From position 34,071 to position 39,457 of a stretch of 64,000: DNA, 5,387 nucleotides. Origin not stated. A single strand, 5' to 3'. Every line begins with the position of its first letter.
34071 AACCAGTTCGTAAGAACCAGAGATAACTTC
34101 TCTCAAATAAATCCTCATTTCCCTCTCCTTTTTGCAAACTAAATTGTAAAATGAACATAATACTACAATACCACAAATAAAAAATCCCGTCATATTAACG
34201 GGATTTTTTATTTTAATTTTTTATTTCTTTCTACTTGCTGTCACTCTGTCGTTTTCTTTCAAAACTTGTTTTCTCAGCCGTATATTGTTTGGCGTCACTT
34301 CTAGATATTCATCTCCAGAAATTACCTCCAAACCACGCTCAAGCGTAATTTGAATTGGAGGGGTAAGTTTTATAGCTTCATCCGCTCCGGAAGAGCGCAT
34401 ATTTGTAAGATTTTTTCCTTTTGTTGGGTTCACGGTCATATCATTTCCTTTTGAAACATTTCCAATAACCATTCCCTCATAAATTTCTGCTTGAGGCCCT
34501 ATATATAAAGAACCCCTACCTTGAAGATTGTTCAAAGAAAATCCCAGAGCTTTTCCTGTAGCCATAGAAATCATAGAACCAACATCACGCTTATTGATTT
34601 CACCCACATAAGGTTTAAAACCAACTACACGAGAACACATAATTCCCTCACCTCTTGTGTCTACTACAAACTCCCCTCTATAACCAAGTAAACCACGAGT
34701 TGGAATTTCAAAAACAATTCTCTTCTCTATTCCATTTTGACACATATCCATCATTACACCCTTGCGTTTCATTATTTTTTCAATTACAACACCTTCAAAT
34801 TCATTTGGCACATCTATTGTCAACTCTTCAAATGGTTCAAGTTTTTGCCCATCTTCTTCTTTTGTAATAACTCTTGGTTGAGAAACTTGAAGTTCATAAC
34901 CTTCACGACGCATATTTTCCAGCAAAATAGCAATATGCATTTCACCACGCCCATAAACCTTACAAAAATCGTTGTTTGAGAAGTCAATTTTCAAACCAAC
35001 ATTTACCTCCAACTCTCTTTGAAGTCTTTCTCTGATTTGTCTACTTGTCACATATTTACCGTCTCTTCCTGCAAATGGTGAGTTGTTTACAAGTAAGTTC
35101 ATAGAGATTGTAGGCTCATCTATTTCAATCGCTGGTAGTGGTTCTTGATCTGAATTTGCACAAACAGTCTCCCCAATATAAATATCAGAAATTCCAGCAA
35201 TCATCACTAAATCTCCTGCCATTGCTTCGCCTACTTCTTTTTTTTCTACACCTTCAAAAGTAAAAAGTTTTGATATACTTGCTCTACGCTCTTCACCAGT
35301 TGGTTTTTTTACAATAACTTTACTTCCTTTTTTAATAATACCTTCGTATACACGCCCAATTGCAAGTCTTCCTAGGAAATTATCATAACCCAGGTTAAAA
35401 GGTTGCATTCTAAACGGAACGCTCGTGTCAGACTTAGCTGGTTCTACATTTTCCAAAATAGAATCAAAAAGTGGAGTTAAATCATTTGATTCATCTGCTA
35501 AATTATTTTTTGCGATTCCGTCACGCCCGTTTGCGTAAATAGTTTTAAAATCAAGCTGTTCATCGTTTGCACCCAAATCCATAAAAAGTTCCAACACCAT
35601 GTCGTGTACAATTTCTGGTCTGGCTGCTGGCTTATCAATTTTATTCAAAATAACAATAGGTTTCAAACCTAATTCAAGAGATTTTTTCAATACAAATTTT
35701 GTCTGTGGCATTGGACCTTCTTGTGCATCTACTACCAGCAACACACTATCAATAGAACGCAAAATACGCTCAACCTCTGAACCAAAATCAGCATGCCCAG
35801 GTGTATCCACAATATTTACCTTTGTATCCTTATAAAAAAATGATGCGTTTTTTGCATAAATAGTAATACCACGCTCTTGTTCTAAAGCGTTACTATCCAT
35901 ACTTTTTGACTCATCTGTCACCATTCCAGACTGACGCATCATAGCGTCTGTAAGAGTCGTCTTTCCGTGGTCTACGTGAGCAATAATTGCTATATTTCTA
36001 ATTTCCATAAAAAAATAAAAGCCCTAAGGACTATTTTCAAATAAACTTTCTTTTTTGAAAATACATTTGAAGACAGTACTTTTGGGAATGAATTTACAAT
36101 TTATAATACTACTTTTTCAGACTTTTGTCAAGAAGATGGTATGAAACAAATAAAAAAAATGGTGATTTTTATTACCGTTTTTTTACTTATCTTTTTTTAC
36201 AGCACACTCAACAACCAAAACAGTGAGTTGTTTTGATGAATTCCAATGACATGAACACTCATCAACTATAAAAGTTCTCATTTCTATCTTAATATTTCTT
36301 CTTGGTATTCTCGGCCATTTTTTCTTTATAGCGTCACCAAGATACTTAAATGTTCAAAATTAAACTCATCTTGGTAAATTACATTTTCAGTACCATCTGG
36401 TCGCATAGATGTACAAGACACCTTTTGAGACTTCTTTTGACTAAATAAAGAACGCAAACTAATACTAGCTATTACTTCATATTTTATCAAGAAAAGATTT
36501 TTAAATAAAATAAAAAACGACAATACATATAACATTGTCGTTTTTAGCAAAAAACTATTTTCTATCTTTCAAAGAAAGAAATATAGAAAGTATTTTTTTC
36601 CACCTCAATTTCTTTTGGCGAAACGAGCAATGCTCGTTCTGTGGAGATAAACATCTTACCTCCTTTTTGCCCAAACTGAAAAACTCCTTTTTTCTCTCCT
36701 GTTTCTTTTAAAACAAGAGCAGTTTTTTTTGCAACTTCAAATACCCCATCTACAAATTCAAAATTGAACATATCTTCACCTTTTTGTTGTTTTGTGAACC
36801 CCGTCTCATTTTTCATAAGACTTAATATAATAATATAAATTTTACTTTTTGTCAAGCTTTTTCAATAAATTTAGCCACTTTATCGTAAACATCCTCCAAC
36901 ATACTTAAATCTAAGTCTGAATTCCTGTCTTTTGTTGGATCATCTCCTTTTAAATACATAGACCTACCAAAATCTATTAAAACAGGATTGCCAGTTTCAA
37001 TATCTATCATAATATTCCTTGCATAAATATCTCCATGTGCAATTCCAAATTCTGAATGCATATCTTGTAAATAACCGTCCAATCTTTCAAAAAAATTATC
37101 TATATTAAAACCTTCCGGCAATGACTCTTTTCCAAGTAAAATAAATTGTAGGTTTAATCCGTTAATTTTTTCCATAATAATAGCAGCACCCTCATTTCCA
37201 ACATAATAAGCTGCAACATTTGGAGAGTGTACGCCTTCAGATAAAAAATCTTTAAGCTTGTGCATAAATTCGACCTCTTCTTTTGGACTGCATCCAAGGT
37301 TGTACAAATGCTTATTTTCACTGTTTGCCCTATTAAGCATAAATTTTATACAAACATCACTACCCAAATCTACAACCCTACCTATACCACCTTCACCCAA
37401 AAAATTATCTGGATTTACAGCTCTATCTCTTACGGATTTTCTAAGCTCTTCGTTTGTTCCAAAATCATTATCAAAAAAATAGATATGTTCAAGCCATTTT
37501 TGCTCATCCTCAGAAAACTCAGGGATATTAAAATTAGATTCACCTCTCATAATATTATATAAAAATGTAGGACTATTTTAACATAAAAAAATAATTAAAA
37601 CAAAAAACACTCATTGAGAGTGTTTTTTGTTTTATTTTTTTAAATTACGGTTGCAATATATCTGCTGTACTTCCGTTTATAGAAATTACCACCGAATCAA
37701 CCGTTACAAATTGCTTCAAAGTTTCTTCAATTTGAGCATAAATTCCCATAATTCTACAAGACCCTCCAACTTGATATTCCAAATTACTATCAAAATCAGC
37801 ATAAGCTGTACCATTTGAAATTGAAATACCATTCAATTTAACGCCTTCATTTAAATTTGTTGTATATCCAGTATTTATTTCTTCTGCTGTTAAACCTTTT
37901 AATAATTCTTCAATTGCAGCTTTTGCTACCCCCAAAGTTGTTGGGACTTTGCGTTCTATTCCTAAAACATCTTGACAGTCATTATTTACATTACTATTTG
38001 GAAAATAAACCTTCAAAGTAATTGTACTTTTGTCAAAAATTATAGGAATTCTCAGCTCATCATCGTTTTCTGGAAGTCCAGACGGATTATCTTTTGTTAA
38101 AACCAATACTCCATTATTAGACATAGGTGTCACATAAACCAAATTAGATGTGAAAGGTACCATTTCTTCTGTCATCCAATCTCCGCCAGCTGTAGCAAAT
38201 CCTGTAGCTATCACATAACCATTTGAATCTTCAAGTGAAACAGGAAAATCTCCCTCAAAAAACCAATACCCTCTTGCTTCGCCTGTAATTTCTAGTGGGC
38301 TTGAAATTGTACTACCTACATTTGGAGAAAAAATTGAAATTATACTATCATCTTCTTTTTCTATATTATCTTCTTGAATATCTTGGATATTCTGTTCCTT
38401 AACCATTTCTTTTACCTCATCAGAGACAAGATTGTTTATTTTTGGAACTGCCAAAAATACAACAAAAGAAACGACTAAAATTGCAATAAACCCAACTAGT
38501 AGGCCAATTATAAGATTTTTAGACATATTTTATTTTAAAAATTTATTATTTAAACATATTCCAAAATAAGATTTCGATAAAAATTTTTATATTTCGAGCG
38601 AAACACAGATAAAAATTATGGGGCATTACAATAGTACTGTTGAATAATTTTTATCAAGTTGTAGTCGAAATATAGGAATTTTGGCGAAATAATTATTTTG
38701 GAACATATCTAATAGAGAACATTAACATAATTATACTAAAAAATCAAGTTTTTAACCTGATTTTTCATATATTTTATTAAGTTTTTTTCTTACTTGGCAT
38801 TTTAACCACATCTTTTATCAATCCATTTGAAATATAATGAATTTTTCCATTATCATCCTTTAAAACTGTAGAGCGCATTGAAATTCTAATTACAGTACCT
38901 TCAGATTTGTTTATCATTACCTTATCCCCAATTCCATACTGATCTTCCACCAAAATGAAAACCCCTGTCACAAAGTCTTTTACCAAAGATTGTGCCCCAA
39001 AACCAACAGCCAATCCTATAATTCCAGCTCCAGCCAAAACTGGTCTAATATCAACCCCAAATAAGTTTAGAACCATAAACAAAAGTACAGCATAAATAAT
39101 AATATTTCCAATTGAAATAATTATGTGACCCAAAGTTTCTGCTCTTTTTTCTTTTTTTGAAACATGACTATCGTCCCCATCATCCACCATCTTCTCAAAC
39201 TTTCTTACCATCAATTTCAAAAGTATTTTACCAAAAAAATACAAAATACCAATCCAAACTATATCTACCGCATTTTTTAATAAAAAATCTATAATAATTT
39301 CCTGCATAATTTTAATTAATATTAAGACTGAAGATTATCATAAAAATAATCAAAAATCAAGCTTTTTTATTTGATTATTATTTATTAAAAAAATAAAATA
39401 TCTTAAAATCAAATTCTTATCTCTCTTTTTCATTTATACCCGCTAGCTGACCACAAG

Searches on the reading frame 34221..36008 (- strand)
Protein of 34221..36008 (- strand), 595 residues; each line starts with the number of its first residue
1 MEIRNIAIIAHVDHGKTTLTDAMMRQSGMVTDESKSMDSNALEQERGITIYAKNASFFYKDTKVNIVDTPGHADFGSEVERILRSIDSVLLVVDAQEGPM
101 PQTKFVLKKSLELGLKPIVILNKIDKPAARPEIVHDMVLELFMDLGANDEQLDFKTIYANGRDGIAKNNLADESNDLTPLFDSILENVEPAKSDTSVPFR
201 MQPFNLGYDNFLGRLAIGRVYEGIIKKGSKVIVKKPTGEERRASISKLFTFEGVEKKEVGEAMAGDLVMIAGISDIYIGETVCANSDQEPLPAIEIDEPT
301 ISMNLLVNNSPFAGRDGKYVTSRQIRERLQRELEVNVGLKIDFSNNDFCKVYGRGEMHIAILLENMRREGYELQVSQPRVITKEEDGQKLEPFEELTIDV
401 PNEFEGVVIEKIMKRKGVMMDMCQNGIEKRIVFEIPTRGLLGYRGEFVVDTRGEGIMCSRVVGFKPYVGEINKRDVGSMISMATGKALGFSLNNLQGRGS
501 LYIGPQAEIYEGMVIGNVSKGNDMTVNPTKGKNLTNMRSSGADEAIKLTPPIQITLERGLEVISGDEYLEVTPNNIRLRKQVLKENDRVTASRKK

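Call 11: search_protein_families(library=pfam, proteins=[window:34221-36008:-], max_evalue=0.001)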
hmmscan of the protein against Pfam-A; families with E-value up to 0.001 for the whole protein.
window:34221-36008:- (595 aa): 7 families
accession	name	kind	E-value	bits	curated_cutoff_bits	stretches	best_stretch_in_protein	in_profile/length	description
PF00009.33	GTP_EFTU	-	1.1e-50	172.3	26.5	1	2-172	2-180/188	Elongation factor Tu GTP binding domain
PF21018.2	BipA_C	-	1.1e-41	141.4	23.8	1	477-584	2-109/110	TypA/BipA C-terminal domain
PF00679.30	EFG_C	-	2.4e-17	63.2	27.9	1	389-473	2-87/89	Elongation factor G C-terminus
PF03144.31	GTP_EFTU_D2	-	1.1e-11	45.4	30.3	1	213-283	1-73/73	Elongation factor Tu domain 2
PF22042.2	EF-G_D2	-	1.1e-09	38.7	27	1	204-284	7-83/84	Elongation factor G domain 2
PF01926.29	MMR_HSR1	-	8.2e-07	29.6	21.9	1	6-123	2-113/113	50S ribosome-binding GTPase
PF02421.24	FeoB_N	-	0.00029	20.8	27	0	46-130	31-121/156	Ferrous iron transport protein B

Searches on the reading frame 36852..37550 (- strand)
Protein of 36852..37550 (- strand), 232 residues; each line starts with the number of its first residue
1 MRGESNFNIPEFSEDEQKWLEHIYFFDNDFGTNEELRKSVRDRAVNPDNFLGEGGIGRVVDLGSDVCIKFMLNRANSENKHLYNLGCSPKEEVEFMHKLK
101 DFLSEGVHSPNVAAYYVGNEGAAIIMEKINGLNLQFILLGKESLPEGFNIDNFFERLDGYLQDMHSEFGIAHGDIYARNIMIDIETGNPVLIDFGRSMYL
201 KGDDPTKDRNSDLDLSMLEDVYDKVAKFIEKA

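Call 60: search_protein_families(library=pfam, proteins=[window:36852-37550:-], max_evalue=0.0001)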
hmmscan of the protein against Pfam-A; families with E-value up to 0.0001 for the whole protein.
window:36852-37550:- (232 aa): 5 families
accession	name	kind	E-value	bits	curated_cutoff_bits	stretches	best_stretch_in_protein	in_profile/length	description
PF00069.31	Pkinase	-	1.4e-09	38.2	31.7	1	49-206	5-154/263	Protein kinase domain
PF01636.29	APH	-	3.8e-07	30.5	23.2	1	151-199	151-199/239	Phosphotransferase enzyme family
PF06293.20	Kdo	-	2.8e-06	27.4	21.3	1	96-214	62-184/207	Lipopolysaccharide kinase (Kdo/WaaP) family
PF19974.5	TCAD9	-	5.6e-06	26.2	40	1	143-197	270-324/429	Ternary complex associated domain 9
PF01163.29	RIO1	-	5.9e-05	23.2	22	1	88-201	54-155/187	RIO domain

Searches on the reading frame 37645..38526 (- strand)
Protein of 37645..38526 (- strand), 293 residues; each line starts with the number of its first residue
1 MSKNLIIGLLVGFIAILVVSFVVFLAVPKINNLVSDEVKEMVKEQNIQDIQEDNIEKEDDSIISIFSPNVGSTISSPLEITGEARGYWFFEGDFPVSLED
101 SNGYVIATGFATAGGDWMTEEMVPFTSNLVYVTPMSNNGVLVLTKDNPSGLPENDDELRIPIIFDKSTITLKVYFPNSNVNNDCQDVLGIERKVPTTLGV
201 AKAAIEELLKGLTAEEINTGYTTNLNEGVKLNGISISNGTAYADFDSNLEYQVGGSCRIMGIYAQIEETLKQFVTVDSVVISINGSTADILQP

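Call 60: search_protein_families(library=pfam, proteins=[window:37645-38526:-], max_evalue=0.0001)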
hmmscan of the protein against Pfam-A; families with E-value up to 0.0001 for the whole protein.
window:37645-38526:- (293 aa): 2 families
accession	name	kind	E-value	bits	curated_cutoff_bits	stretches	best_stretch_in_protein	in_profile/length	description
PF10646.14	Germane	-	1.1e-18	68.4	23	1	172-288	1-116/117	Sporulation and spore germination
PF10648.15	Gmad2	-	1.3e-12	48.2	25.7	1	63-149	2-83/86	Immunoglobulin-like domain of bacterial spore germination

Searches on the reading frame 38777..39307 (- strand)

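Call 60: search_protein_families(library=pfam, proteins=[window:38777-39307:-], max_evalue=0.0001)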
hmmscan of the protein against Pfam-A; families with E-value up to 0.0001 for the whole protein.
window:38777-39307:- (176 aa): 2 families
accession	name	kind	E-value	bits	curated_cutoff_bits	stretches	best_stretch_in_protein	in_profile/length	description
PF00924.24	MS_channel_2nd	-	8.8e-14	51.8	20.2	1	108-164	2-58/68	Mechanosensitive ion channel, beta-domain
PF21088.3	MS_channel_1st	-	1.2e-08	35.2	23.1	1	68-106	4-42/42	Mechanosensitive ion channel, transmembrane helices 2/3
